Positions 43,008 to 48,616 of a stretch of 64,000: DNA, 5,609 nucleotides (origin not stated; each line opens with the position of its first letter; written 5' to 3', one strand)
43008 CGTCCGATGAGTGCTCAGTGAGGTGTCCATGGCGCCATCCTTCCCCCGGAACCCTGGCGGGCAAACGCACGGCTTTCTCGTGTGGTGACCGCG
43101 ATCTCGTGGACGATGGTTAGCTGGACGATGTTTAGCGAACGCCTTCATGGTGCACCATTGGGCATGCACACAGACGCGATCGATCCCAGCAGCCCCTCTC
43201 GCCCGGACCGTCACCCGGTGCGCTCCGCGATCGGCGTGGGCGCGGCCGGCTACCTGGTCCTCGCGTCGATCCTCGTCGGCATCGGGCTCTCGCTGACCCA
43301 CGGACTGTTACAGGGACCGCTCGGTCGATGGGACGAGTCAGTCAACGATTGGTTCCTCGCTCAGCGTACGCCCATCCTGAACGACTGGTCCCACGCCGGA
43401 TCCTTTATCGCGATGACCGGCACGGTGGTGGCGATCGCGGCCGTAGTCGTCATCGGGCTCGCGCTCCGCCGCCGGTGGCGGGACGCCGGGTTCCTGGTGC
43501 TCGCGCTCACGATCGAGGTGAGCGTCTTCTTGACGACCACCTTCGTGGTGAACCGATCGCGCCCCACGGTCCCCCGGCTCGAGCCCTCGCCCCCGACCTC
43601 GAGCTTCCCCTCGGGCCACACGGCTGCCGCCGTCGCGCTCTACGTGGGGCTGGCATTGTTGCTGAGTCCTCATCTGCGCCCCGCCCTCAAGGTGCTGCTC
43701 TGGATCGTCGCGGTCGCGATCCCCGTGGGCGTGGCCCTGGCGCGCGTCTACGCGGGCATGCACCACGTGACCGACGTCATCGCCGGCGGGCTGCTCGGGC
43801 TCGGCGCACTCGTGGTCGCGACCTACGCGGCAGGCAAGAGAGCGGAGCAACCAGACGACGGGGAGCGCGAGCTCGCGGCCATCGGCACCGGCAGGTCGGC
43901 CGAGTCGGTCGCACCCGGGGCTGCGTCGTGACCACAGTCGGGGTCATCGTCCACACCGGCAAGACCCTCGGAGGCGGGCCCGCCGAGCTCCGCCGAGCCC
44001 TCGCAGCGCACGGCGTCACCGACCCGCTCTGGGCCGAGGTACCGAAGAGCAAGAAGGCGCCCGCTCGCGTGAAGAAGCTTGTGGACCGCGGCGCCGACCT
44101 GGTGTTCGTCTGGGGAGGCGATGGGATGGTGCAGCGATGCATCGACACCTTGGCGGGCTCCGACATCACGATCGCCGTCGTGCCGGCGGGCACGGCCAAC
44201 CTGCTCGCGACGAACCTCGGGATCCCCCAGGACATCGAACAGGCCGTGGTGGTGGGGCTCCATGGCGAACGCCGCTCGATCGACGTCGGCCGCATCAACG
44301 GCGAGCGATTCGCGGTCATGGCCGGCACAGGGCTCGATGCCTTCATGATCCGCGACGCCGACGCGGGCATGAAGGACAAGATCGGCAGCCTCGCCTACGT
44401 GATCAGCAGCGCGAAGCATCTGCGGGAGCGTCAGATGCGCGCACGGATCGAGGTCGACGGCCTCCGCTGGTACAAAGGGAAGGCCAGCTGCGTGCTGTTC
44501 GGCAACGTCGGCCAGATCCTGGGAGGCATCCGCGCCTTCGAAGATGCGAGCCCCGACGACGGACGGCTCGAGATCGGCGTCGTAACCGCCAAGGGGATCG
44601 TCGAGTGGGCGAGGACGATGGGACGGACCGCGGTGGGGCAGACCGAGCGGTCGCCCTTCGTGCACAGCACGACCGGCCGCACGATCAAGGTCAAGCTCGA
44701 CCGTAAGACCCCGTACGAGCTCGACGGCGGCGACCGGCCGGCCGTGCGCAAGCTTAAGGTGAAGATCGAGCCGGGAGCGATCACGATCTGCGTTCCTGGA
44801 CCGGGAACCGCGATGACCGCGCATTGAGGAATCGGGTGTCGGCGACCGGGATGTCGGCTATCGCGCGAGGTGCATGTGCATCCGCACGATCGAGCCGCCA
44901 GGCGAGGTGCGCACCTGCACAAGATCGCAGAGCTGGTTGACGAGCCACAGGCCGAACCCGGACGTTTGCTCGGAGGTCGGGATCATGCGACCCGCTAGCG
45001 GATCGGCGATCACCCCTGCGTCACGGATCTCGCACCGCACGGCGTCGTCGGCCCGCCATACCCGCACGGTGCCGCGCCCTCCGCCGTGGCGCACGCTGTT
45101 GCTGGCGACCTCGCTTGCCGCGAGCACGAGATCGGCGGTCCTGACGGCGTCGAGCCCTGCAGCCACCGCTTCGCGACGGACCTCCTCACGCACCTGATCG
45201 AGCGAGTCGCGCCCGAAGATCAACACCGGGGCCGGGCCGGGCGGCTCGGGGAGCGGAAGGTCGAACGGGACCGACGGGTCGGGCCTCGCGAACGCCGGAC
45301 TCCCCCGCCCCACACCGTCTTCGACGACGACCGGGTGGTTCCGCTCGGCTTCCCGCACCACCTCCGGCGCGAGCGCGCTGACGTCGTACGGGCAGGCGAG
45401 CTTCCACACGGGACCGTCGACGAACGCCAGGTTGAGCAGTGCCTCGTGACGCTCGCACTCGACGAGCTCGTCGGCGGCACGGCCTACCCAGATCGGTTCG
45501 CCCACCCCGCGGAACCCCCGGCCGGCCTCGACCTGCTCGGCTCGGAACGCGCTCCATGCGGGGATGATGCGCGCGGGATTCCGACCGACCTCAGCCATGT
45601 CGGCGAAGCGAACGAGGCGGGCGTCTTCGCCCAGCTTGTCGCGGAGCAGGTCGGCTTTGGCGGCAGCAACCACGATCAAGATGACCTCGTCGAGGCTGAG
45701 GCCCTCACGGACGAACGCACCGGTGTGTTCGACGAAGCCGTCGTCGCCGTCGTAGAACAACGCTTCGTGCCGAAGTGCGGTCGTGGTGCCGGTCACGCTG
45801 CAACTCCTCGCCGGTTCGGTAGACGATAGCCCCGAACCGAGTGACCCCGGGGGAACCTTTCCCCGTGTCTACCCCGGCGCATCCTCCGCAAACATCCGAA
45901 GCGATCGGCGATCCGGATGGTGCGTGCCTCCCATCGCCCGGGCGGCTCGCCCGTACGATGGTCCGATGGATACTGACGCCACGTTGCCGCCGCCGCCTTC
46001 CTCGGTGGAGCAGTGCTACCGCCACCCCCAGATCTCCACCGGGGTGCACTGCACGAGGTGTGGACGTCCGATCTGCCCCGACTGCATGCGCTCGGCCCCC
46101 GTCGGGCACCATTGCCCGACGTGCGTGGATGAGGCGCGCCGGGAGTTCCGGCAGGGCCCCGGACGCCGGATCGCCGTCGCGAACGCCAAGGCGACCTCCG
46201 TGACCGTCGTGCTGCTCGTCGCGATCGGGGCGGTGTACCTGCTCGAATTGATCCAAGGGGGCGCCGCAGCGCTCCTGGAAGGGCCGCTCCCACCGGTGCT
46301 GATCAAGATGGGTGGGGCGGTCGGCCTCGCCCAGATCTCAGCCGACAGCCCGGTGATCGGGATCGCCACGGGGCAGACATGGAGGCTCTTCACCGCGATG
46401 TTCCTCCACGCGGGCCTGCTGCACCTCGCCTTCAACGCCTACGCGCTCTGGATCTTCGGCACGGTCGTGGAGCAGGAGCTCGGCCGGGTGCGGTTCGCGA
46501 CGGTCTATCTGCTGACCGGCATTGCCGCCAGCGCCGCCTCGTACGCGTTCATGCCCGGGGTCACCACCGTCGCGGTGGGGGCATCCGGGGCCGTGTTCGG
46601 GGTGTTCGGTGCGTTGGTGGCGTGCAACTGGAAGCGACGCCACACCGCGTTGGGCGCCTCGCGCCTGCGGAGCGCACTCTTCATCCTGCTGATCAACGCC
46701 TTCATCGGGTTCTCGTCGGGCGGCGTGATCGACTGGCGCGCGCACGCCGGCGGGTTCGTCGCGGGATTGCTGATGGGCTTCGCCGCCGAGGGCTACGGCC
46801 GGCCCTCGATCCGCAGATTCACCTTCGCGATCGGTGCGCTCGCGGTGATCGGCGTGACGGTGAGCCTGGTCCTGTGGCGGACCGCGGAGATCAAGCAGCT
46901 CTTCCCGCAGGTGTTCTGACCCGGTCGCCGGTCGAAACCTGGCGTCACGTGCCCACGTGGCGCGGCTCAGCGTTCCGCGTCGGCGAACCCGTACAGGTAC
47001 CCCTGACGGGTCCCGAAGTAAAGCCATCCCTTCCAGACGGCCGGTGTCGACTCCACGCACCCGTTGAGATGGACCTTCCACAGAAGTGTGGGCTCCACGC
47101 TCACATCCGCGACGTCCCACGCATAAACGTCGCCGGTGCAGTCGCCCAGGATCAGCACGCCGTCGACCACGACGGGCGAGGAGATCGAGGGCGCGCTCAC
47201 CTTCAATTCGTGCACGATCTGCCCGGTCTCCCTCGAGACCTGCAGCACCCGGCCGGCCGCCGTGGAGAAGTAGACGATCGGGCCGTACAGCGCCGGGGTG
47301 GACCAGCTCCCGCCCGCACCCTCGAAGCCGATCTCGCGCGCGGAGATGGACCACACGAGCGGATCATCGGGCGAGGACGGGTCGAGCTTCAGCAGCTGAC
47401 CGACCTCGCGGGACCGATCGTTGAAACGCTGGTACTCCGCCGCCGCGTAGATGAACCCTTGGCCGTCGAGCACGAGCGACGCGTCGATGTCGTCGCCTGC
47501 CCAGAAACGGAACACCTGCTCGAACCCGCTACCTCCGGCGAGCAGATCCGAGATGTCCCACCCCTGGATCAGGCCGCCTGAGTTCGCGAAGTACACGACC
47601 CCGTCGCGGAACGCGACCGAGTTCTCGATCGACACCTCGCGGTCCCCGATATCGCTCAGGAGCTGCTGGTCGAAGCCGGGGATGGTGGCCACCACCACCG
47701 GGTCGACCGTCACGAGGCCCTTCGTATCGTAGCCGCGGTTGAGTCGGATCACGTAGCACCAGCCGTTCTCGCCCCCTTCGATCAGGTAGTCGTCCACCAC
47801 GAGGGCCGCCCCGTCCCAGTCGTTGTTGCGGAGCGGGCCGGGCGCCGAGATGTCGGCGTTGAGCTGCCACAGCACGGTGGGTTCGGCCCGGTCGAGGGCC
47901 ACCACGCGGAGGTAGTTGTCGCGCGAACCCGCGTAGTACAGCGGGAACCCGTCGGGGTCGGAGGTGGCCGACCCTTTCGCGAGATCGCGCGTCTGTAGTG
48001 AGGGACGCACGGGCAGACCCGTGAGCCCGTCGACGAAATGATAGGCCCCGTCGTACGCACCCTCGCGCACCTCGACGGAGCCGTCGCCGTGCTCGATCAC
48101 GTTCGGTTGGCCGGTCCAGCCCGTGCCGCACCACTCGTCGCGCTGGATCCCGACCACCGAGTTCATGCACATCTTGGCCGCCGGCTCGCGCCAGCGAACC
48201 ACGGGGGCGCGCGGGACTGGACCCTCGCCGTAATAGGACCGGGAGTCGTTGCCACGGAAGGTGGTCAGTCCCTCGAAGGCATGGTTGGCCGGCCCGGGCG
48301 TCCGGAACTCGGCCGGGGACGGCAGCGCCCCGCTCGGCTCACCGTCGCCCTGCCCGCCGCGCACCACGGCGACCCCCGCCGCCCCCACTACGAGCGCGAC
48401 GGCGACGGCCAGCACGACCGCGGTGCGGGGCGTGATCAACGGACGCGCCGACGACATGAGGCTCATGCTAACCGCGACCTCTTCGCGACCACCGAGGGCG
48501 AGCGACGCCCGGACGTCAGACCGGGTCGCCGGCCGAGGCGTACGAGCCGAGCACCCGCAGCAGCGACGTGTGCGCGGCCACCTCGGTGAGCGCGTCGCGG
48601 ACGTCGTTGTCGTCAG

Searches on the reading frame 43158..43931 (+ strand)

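Call 80: search_protein_families(library=pfam, proteins=[window:43158-43931:+], max_evalue=0.00001)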
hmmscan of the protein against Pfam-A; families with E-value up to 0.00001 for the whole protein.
window:43158-43931:+ (257 aa): 1 family
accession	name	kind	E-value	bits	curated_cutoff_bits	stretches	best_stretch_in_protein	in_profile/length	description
PF01569.27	PAP2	-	1.3e-19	70.7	27.2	1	115-228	5-128/130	PAP2 superfamily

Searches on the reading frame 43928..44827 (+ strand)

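Call 80: search_protein_families(library=pfam, proteins=[window:43928-44827:+], max_evalue=0.00001)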
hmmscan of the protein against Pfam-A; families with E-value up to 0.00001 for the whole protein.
window:43928-44827:+ (299 aa): 2 families
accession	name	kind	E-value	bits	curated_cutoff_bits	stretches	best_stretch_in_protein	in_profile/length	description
PF00781.29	DAGK_cat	-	6.5e-19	68.2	23.6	1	40-123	40-125/125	Diacylglycerol kinase catalytic domain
PF19279.4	YegS_C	-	2e-15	57.4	27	1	133-288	4-157/158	YegS C-terminal NAD kinase beta sandwich-like domain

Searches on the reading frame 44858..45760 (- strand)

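Call 80: search_protein_families(library=pfam, proteins=[window:44858-45760:-], max_evalue=0.00001)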
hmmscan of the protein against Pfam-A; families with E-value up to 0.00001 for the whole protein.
window:44858-45760:- (300 aa): 3 families
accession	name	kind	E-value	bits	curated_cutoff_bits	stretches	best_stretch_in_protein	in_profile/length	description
PF14417.12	MEDS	-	2.3e-27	96.2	29.8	1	1-143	5-161/161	MEDS: MEthanogen/methylotroph, DcmR Sensory domain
PF13581.12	HATPase_c_2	-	8.3e-19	68.3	27.4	1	186-295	7-126/127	Histidine kinase-like ATPase domain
PF02518.31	HATPase_c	-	2e-07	31.9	26.4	1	210-298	5-109/111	Histidine kinase-, DNA gyrase B-, and HSP90-like ATPase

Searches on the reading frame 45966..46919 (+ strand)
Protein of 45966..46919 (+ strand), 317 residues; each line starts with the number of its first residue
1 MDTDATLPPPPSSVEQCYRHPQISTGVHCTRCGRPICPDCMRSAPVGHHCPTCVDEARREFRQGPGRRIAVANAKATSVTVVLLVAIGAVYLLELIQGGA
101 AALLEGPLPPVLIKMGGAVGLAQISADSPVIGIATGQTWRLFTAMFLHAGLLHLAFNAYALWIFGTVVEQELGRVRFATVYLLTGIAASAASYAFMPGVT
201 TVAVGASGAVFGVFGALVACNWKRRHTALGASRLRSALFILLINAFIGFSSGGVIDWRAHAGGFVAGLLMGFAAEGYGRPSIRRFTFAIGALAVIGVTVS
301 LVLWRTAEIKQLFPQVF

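Call 81: search_protein_families(library=pfam, proteins=[window:45966-46919:+], max_evalue=0.00001)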
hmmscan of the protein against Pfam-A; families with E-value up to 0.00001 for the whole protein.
window:45966-46919:+ (317 aa): 1 family
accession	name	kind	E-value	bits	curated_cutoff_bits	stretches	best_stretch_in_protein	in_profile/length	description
PF01694.28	Rhomboid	-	3.4e-37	128.3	22.6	1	136-273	2-139/143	Rhomboid domain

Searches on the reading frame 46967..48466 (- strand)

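Call 81: search_protein_families(library=pfam, proteins=[window:46967-48466:-], max_evalue=0.00001)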
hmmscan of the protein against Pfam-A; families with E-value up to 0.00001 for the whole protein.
window:46967-48466:- (499 aa): 2 families
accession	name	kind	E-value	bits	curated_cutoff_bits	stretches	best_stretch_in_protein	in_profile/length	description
PF13570.13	Beta-prop_ACSF4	-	6.1e-12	46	133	0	385-451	133-201/329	Beta-alanine-activating enzyme, beta-propeller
PF13360.13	PQQ_2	-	6.2e-07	29.8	27.6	0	367-493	12-132/233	Outer membrane protein assembly factor BamB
